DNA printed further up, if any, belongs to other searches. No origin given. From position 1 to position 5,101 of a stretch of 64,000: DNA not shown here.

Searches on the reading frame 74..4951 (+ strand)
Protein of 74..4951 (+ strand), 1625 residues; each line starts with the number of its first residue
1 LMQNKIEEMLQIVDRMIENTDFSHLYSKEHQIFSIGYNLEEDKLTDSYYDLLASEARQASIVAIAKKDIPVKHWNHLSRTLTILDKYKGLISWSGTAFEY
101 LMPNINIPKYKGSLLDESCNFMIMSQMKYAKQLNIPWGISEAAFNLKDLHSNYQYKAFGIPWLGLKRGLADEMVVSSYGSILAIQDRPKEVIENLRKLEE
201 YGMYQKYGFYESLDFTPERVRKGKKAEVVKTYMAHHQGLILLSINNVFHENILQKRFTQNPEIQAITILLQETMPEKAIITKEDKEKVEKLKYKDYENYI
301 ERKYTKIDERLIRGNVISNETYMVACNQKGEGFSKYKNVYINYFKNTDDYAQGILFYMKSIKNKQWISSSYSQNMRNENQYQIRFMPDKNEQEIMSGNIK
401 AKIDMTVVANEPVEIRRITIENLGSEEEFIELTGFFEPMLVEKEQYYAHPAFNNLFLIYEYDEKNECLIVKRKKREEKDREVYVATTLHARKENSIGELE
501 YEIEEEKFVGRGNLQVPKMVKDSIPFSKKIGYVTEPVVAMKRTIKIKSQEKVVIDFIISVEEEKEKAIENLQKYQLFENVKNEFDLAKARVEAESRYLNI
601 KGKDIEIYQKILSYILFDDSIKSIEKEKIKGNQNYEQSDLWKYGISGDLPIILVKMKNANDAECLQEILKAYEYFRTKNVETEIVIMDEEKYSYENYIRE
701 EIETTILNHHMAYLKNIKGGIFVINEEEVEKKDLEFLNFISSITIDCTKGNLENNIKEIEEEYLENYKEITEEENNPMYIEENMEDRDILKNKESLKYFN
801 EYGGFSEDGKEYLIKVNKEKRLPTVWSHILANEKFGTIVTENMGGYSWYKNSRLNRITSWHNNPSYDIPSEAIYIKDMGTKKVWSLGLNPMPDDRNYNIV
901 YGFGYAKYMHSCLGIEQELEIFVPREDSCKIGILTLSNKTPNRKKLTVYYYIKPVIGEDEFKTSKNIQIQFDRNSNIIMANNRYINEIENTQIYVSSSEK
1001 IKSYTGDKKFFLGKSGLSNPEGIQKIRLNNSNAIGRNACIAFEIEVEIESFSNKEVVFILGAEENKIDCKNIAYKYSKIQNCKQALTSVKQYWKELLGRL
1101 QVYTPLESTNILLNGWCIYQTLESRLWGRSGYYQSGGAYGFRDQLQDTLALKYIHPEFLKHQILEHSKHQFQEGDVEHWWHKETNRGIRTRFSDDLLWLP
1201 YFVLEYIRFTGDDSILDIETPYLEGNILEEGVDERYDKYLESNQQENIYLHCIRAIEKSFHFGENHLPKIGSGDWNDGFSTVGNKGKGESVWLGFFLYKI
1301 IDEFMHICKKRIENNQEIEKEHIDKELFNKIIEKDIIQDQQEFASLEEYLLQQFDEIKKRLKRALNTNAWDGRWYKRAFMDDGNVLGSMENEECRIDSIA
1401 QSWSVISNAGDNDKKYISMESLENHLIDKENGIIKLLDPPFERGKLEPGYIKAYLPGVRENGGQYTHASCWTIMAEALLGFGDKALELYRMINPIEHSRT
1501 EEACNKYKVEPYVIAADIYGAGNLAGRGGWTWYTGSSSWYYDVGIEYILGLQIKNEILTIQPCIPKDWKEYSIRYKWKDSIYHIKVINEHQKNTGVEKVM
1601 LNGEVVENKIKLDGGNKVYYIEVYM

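Call 48: search_protein_families(library=pfam, proteins=[window:74-4951:+])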
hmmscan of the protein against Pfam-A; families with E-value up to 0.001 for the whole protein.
window:74-4951:+ (1625 aa): 4 families
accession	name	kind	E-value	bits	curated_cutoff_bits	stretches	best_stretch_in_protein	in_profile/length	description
PF17167.11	Glyco_hydro_94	-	9.8e-114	380.7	27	2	1348-1550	222-420/420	Glycosyl hydrolase 94 superfamily, catalytic domain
PF06165.18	GH94_b-supersand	-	8.4e-103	343.7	23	2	823-1061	1-251/251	Glycosyl hydrolase 94, supersandwich domain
PF10091.15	Glycoamylase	-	2.9e-21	76.4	27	1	48-261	2-221/221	Putative glucoamylase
PF03633.20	Glyco_hydro_65C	-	0.00022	21.4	22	1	1551-1588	1-37/62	Glycosyl hydrolase family 65, C-terminal domain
